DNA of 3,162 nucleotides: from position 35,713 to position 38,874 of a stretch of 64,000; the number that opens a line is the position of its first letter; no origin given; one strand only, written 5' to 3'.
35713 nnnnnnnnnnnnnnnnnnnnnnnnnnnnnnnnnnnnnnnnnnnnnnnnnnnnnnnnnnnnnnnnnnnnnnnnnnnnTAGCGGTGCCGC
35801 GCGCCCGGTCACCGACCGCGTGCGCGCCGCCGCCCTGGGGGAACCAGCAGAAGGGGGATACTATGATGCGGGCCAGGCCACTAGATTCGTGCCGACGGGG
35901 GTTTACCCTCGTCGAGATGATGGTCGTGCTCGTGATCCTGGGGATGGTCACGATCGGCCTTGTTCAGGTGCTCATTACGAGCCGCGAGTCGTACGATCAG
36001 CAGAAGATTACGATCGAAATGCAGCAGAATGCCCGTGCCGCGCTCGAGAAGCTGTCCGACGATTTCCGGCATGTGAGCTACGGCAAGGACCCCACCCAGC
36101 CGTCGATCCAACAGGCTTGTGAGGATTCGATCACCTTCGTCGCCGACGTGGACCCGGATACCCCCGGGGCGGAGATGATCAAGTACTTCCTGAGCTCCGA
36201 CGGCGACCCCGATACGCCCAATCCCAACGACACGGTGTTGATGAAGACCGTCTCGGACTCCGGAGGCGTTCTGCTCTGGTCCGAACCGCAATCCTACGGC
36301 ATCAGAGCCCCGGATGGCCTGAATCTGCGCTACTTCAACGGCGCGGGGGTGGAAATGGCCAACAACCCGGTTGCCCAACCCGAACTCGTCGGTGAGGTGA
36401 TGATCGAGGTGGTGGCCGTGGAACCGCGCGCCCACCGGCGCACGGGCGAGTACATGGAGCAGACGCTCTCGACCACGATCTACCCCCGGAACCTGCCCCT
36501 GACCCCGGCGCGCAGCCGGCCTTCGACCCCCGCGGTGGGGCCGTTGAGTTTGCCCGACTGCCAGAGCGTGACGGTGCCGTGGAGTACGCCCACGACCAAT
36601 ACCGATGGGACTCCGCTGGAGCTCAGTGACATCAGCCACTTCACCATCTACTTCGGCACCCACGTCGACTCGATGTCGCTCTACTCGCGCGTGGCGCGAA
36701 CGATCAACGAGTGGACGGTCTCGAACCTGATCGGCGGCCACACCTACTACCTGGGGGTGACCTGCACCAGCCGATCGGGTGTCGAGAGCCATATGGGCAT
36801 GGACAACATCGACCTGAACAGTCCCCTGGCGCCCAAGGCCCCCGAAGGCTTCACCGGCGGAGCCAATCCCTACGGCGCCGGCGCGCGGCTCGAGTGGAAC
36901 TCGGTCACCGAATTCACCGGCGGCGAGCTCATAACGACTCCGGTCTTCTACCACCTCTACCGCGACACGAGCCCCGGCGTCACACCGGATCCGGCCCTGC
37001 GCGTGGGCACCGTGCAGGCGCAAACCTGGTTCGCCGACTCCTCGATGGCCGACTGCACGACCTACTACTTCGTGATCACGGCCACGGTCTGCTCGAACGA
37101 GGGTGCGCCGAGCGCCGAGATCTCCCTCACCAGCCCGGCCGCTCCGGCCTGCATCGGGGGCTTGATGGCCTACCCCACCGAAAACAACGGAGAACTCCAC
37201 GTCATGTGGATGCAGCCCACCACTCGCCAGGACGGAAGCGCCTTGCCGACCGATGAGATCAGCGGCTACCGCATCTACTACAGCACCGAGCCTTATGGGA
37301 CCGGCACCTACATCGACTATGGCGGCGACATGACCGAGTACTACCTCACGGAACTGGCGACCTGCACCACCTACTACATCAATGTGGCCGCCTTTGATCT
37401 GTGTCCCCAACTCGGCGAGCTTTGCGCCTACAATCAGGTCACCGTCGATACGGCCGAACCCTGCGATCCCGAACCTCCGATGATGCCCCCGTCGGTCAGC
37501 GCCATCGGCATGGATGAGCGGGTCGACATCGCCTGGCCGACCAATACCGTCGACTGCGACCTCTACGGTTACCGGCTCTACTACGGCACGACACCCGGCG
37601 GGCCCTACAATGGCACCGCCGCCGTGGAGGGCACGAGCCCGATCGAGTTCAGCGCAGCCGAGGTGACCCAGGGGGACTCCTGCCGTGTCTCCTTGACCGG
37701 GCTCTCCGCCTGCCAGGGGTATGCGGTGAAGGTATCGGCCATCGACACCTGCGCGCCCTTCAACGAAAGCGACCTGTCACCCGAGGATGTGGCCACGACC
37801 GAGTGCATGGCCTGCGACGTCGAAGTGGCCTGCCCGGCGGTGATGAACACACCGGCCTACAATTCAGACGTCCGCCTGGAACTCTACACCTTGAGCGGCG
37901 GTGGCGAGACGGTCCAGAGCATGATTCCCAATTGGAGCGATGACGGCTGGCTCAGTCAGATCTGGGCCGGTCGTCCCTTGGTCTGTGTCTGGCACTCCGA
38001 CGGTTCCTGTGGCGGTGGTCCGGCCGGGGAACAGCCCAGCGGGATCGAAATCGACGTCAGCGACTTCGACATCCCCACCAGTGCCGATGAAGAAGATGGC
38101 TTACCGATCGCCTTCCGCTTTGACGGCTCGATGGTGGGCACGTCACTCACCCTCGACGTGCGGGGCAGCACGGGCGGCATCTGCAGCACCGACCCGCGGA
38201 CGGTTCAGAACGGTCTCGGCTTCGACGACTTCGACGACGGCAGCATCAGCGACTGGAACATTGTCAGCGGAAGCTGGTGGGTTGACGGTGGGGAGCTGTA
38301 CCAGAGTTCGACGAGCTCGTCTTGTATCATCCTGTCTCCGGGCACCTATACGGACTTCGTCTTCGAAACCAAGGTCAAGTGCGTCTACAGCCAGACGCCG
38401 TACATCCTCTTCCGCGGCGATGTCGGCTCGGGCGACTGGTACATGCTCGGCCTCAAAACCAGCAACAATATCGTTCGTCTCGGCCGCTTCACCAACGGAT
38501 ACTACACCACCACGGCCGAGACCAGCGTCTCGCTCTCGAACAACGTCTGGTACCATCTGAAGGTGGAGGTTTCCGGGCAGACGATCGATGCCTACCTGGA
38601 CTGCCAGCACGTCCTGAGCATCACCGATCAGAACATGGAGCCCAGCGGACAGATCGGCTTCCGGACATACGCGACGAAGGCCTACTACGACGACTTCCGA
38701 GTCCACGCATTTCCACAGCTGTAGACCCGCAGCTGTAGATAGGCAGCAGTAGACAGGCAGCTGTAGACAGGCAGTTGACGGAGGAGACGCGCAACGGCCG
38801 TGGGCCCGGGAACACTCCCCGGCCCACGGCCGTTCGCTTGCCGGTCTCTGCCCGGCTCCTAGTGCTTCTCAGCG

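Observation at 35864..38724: Giant PilW-like pseudopilin fused to FN3-like repeats and a C-terminal lectin-like jelly-roll: candidate type IV pilus tip adhesin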

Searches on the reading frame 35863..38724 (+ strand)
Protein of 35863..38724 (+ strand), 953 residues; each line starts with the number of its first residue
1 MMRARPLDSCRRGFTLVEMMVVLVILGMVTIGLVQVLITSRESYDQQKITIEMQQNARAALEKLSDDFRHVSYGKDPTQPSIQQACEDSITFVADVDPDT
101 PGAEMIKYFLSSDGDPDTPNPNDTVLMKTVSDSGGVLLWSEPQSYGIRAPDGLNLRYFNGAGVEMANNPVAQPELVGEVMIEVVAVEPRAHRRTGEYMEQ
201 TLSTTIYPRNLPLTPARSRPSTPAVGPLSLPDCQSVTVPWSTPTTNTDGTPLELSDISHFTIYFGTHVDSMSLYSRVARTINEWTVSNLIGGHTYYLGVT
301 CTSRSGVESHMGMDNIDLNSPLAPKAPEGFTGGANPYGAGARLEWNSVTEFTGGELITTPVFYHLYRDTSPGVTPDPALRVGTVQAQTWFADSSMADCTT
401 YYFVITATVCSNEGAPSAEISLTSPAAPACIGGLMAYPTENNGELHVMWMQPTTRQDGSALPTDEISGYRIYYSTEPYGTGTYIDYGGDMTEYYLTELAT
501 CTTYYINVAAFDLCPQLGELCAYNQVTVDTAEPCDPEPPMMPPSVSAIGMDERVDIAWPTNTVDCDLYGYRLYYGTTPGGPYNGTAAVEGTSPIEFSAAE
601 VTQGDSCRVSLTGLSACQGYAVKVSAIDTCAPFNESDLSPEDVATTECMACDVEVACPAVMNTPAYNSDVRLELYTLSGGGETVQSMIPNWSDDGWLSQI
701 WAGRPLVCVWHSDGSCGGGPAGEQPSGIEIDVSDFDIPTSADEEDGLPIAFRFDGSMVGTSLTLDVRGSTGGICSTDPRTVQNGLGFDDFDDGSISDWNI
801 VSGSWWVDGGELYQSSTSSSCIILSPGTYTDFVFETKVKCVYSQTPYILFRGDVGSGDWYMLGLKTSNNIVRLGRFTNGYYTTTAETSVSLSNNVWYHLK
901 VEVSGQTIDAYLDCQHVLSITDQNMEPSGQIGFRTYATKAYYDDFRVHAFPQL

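Call 5: search_protein_families(library=pfam, proteins=[window:35863-38724:+], max_evalue=0.1)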
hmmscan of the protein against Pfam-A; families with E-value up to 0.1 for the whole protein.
window:35863-38724:+ (953 aa): 8 families
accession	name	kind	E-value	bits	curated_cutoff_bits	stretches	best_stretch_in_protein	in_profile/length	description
PF06439.18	3keto-disac_hyd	-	2.7e-09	37.8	26.8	1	790-947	6-186/187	3-keto-disaccharide hydrolase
PF07963.17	N_methyl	-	1.9e-08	33.9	21.2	1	10-33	3-26/27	Prokaryotic N-terminal methylation motif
PF00041.27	fn3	-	1.1e-07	32.4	25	0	444-511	15-69/84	Fibronectin type III domain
PF13385.13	Laminin_G_3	-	3.2e-05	24.5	27.6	1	838-925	27-110/151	Concanavalin A-like lectin/glucanases superfamily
PF19763.6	DUF6250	-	0.00011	22.5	26.9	1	885-945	105-165/165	Domain of unknown function (DUF6250)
PF16656.11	Pur_ac_phosph_N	-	0.00017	22.5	30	0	438-509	8-79/93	Purple acid Phosphatase, N-terminal domain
PF21708.4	Glyco_hydro_59_C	-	0.0016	18.9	27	1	884-949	108-174/175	Galactocerebrosidase, C-terminal lectin domain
PF25059.1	FN3_DSCAM-DSCAML_C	-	0.066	14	39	0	257-309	20-72/89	DSCAM/DSCAML C-terminal Fn3-like domain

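Call 6: search_protein_families(library=ncbifam, proteins=[window:35863-38724:+], max_evalue=0.1)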
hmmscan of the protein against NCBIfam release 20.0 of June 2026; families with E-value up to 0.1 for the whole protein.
window:35863-38724:+ (953 aa): 14 families
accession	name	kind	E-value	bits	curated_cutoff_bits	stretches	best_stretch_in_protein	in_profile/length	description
NF041013.1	T4P_ComGE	equivalog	4.2e-08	33.2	49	1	12-67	4-59/83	competence type IV pilus minor pilin ComGE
TIGR02532.1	IV_pilin_GFxxxE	domain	3.5e-06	26.6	16.3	1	11-30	1-20/24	prepilin-type N-terminal cleavage/methylation domain-containing protein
TIGR01710.1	typeII_sec_gspG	equivalog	4.1e-06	26.9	88.85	1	12-63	1-51/134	type II secretion system major pseudopilin GspG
TIGR01708.2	typeII_sec_gspH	equivalog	7.4e-06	26.1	80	1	12-49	2-36/169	type II secretion system minor pseudopilin GspH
TIGR02599.1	TIGR02599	subfamily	0.00013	21.3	256.5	1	13-67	1-55/361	Verru_Chthon cassette protein C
NF040999.1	pilin_ComGC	equivalog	0.00056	20.1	75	1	12-43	2-33/84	competence type IV pilus major pilin ComGC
NF040982.1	ComGD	equivalog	0.0021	18.4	70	1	12-58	2-48/139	competence type IV pilus minor pilin ComGD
NF041002.1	pilin_ComGF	equivalog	0.0044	17.2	80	1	12-72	2-60/139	competence type IV pilus minor pilin ComGF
TIGR02596.1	TIGR02596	subfamily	0.015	15.4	70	1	14-61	1-52/196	Verru_Chthon cassette protein D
NF007848.0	PRK10557.1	equivalog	0.017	14.4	120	1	10-75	9-74/192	prepilin peptidase-dependent protein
NF007800.0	PRK10506.1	equivalog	0.029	14.2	158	1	11-62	8-55/163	prepilin peptidase-dependent protein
NF038304.1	EPS_HpsC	equivalog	0.032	13.8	200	1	10-70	19-79/318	hormogonium polysaccharide secretion pseudopilin HpsC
NF007862.0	PRK10574.1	equivalog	0.046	13.8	138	0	11-30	4-23/145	prepilin peptidase-dependent pilin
NF041775.1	typeIV_PilA_Myxo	equivalog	0.049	13.6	400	0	2-31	1-30/214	type IV pilin protein PilA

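Call 8: find_homologous_proteins(query=window:35863-38721:+, max_evalue=0.001)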
Query window:35863-38721:+ (953 aa): 110 proteins with E <= 0.001 among 8000 candidates.
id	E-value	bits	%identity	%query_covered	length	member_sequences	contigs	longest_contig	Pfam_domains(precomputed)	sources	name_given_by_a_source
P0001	0.0e+0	2147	96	100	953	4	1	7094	PF07963.18,PF06439.19,PF13385.14,PF00041.28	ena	-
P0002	0.0e+0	1658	73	100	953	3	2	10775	PF07963.18,PF06439.19,PF00041.28,PF16656.12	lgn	-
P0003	0.0e+0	1494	66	100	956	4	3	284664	PF07963.18,PF06439.19,PF13385.14,PF19763.7,PF00041.28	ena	-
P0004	0.0e+0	1480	65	100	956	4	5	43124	PF07963.18,PF06439.19,PF13385.14,PF19763.7,PF00041.28,PF16656.12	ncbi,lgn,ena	-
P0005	0.0e+0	1263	59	98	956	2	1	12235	PF07963.18,PF06439.19,PF00041.28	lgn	-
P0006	0.0e+0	1196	57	99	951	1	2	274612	PF06439.19,PF00041.28,PF16656.12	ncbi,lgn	-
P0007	0.0e+0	1184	55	99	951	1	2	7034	PF07963.18,PF06439.19,PF00041.28,PF16656.12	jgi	jgi:prepilin-type N-terminal cleavage/methylation domain-containing protein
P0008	0.0e+0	1184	57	99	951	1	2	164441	PF07963.18,PF06439.19,PF00041.28,PF16656.12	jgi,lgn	-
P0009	0.0e+0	1184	55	100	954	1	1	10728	PF07963.18,PF06439.19,PF00041.28,PF16656.12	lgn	-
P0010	0.0e+0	1178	56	98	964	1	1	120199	PF07963.18,PF06439.19,PF13385.14,PF00041.28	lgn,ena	-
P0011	0.0e+0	1174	55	100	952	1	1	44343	PF07963.18,PF06439.19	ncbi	-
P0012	0.0e+0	1160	55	99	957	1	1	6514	PF07963.18,PF06439.19,PF00041.28,PF16656.12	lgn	-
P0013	0.0e+0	1154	55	99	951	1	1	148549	PF07963.18,PF06439.19,PF00041.28,PF16656.12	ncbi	-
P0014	0.0e+0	1152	55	100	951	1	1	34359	PF07963.18,PF06439.19,PF00041.28,PF16656.12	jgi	jgi:prepilin-type N-terminal cleavage/methylation domain-containing protein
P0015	0.0e+0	1151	54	100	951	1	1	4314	PF07963.18,PF06439.19,PF00041.28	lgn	-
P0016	0.0e+0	1150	53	100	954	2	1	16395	PF07963.18,PF06439.19,PF00041.28,PF16656.12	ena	-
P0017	0.0e+0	1147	54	98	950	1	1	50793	PF07963.18,PF06439.19,PF00041.28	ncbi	-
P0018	0.0e+0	1137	53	98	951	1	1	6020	PF07963.18,PF06439.19,PF00041.28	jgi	jgi:prepilin-type N-terminal cleavage/methylation domain-containing protein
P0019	0.0e+0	1137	54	99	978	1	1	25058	PF07963.18,PF06439.19,PF00041.28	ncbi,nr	ncbi:MAG: DUF1080 domain-containing protein [Candidatus Eisenbacteria bacterium]|nr:DUF1080 domain-c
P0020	0.0e+0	1130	54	99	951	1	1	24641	PF06439.19,PF19763.7,PF00041.28,PF16656.12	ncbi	-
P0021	0.0e+0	1129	54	98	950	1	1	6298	PF07963.18,PF06439.19,PF00041.28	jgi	-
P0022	0.0e+0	1125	54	99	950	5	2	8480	PF07963.18,PF06439.19,PF00041.28,PF16656.12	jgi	jgi:prepilin-type N-terminal cleavage/methylation domain-containing protein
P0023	0.0e+0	1120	54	98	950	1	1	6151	PF07963.18,PF06439.19,PF00041.28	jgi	jgi:prepilin-type N-terminal cleavage/methylation domain-containing protein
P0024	0.0e+0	1120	54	98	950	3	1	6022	PF06439.19,PF00041.28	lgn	-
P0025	0.0e+0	1119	54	98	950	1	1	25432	PF07963.18,PF06439.19,PF00041.28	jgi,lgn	jgi:prepilin-type N-terminal cleavage/methylation domain-containing protein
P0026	0.0e+0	1115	53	98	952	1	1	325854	PF07963.18,PF06439.19,PF19763.7,PF00041.28,PF16656.12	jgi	jgi:prepilin-type N-terminal cleavage/methylation domain-containing protein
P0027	0.0e+0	1112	53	99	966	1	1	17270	PF07963.18,PF06439.19,PF00041.28,PF16656.12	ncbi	ncbi:MAG: family 16 glycoside hydrolase [Candidatus Eisenbacteria bacterium]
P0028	0.0e+0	1106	53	98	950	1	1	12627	PF07963.18,PF06439.19,PF00041.28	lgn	-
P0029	0.0e+0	1104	52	100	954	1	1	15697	PF07963.18,PF06439.19,PF00041.28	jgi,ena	-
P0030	0.0e+0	1102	53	98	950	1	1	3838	PF07963.18,PF06439.19,PF00041.28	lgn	-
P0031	0.0e+0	1085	53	98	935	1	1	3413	PF06439.19,PF00041.28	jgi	jgi:hypothetical protein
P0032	0.0e+0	1077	52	99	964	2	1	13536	PF07963.18,PF06439.19,PF00041.28,PF16656.12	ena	-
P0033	0.0e+0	1076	53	98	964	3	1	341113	PF07963.18,PF06439.19,PF00041.28,PF16656.12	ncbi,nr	ncbi:MAG: DUF1080 domain-containing protein [Candidatus Eisenbacteria bacterium]|nr:DUF1080 domain-c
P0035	0.0e+0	1060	50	99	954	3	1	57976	PF07963.18,PF06439.19,PF00041.28,PF16656.12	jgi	jgi:prepilin-type N-terminal cleavage/methylation domain-containing protein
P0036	0.0e+0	1053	51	99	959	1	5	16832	PF07963.18,PF06439.19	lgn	-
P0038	3.7e-291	987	49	99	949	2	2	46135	PF07963.18,PF06439.19,PF00041.28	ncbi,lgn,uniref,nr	ncbi:MAG: prepilin-type N-terminal cleavage/methylation domain-containing protein [Candidatus Eisenb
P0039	5.4e-290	983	49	97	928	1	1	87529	PF06439.19,PF00041.28,PF16656.12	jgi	jgi:hypothetical protein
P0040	2.1e-287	974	49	98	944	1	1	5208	PF07963.18,PF06439.19,PF00041.28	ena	-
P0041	1.4e-275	935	47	99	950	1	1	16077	PF07963.18,PF06439.19,PF00041.28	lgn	-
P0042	2.9e-275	934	49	99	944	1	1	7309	PF07963.18,PF06439.19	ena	-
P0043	5.0e-271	920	47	98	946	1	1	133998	PF07963.18,PF06439.19,PF13385.14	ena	-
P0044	6.8e-270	916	47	98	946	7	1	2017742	PF07963.18,PF06439.19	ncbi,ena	-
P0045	2.5e-268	911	46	99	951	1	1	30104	PF07963.18,PF06439.19,PF19763.7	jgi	jgi:prepilin-type N-terminal cleavage/methylation domain-containing protein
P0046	1.2e-266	905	46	98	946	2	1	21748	PF07963.18,PF06439.19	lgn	-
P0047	2.1e-265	901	51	86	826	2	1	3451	PF06439.19,PF00041.28,PF16656.12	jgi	-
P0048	2.3e-265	901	47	99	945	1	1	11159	PF07963.18,PF06439.19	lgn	-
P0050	3.1e-262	891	46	98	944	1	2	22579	PF07963.18,PF06439.19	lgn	-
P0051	2.1e-261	888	46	99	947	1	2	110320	PF07963.18,PF06439.19,PF00041.28,PF16656.12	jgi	jgi:prepilin-type N-terminal cleavage/methylation domain-containing protein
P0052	3.8e-261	887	46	99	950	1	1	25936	PF07963.18,PF06439.19,PF13385.14,PF16656.12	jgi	jgi:prepilin-type N-terminal cleavage/methylation domain-containing protein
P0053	6.5e-261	886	51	82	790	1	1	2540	PF06439.19,PF00041.28,PF16656.12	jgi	jgi:hypothetical protein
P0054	8.9e-256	869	45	98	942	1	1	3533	PF07963.18,PF06439.19,PF00041.28,PF16656.12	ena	-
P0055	6.0e-255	867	45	99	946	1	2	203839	PF07963.18,PF06439.19,PF00041.28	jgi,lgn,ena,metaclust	metaclust:\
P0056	1.3e-253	862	45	99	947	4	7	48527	PF06439.19,PF00041.28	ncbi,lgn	-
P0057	2.0e-253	862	45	99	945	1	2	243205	PF07963.18,PF06439.19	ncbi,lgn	-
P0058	2.7e-253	861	45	99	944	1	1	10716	PF07963.18,PF06439.19,PF13385.14,PF00041.28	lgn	-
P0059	7.6e-252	856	45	100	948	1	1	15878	PF07963.18,PF06439.19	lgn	-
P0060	1.4e-250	852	44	100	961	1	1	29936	PF07963.18,PF06439.19,PF00041.28,PF16656.12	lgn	-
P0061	3.1e-250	851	44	99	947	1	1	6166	PF07963.18,PF06439.19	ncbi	-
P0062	2.5e-249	848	45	98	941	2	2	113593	PF07963.18,PF06439.19,PF00041.28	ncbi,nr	ncbi:MAG: family 16 glycoside hydrolase [Candidatus Eisenbacteria bacterium]|nr:DUF1080 domain-conta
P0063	5.1e-249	847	44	99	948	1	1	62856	PF07963.18,PF06439.19,PF00041.28,PF16656.12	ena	-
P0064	1.3e-244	832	44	99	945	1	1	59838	PF07963.18,PF06439.19,PF00041.28,PF16656.12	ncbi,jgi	-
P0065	1.4e-244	832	43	99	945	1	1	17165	PF07963.18,PF06439.19,PF00041.28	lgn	-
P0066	1.7e-244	832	43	99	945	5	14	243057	PF07963.18,PF06439.19,PF00041.28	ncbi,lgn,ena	-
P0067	1.9e-244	832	45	98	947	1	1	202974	PF07963.18,PF06439.19,PF13385.14,PF00041.28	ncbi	ncbi:MAG: family 16 glycoside hydrolase [Candidatus Eisenbacteria bacterium]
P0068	1.4e-242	826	45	98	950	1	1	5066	PF07963.18,PF06439.19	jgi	jgi:prepilin-type N-terminal cleavage/methylation domain-containing protein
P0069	2.0e-242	825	45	98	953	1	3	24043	PF07963.18,PF06439.19,PF00041.28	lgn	-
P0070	9.8e-242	823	44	99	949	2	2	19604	PF07963.18,PF06439.19,PF00041.28,PF16656.12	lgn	-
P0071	2.2e-239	815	45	99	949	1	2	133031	PF07963.18,PF06439.19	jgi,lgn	jgi:prepilin-type N-terminal cleavage/methylation domain-containing protein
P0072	1.8e-238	812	50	78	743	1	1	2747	PF06439.19,PF00041.28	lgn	-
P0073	3.4e-238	811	44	98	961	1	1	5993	PF07963.18,PF06439.19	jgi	jgi:prepilin-type N-terminal cleavage/methylation domain-containing protein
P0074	4.2e-237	808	44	98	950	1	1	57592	PF07963.18,PF06439.19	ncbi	-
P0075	6.3e-237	807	43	98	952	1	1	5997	PF07963.18,PF06439.19,PF00041.28,PF16656.12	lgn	-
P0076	2.3e-236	805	42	100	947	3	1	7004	PF07963.18,PF06439.19,PF00041.28,PF16656.12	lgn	-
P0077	9.6e-236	803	45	99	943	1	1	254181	PF07963.18,PF06439.19,PF00041.28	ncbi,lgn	-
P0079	2.5e-234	798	44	98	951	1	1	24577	PF07963.18,PF06439.19,PF00041.28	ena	-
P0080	1.5e-233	796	44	98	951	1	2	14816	PF07963.18,PF06439.19,PF13385.14,PF00041.28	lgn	-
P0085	3.6e-230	785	42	99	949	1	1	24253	PF07963.18,PF25523.2,PF06439.19,PF13385.14,PF00041.28,PF16656.12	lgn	-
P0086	7.8e-229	780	43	98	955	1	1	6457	PF07963.18,PF06439.19,PF00041.28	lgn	-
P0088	5.6e-226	771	43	99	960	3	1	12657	PF07963.18,PF06439.19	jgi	jgi:prepilin-type N-terminal cleavage/methylation domain-containing protein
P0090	3.1e-220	752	42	99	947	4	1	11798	PF07963.18,PF06439.19,PF00041.28,PF16656.12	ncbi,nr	ncbi:MAG: DUF1080 domain-containing protein [Candidatus Eisenbacteria bacterium]|nr:DUF1080 domain-c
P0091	1.5e-218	746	43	90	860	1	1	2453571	PF06439.19,PF00041.28,PF16656.12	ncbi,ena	-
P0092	1.1e-213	730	41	98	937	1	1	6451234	PF07963.18,PF00041.28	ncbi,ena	-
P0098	8.7e-183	628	41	82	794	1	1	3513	PF06439.19,PF00041.28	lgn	-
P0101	6.2e-171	589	42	75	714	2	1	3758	PF06439.19,PF16656.12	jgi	jgi:hypothetical protein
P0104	1.6e-159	551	35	98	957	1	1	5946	PF07963.18,PF06439.19,PF00041.28,PF16656.12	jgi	-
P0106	3.0e-153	530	55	42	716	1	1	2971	PF07963.18,PF06439.19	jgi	-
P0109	1.1e-6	45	24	14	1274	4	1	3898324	PF08244.20,PF06439.19,PF00251.27,PF19763.7,PF14200.13,PF00652.29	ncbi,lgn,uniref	ncbi:GH32 C-terminal domain-containing protein [Paenibacillus pabuli]|uniref:GH32 C-terminal domain-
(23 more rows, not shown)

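Call 13: find_encoding_contigs(protein=P0092, flank=10000, max_places=2)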
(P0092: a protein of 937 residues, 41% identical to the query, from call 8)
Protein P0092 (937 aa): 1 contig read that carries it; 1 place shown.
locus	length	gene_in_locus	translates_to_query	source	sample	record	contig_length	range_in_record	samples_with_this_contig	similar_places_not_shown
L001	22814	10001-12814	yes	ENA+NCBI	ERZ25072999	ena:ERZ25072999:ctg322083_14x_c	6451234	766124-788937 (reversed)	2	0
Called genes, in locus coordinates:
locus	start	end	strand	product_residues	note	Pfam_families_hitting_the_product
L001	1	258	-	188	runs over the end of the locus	PF13443:HTH_26, PF13560:HTH_31, PF01381:HTH_3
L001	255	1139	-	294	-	PF00491:Arginase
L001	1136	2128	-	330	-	PF03279:Lip_A_acyltrans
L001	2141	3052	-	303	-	PF02481:DNA_processg_A, PF18306:LDcluster4 (weak)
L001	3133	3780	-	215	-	PF13646:HEAT_2 (weak)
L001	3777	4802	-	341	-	PF01018:GTP1_OBG, PF01926:MMR_HSR1, PF02421:FeoB_N (weak)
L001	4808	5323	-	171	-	PF01467:CTP_transf_like, PF08218:Citrate_ly_lig (weak)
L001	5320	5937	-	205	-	PF03602:Cons_hypoth95, PF05175:MTS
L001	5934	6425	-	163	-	PF01202:SKI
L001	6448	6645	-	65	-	PF02416:TatA_B_E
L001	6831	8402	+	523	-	PF14341:PilX_N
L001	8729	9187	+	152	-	PF07963:N_methyl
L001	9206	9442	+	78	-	-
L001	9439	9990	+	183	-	PF07963:N_methyl (weak)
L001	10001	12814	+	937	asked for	PF07963:N_methyl (faint), PF00041:fn3 (faint)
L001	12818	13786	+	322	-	-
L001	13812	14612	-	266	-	PF00459:Inositol_P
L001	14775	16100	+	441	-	PF00587:tRNA-synt_2b, PF03129:HGTP_anticodon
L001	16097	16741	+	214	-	PF00702:Hydrolase, PF12710:HAD, PF13419:HAD_2, PF13242:Hydrolase_like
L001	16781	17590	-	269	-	PF07719:TPR_2 (faint), PF14559:TPR_19, PF13432:TPR_16, PF06262:Zincin_1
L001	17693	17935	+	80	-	-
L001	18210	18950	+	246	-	PF00481:PP2C, PF13672:PP2C_2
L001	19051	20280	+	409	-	PF00180:Iso_dh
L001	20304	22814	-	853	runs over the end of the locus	-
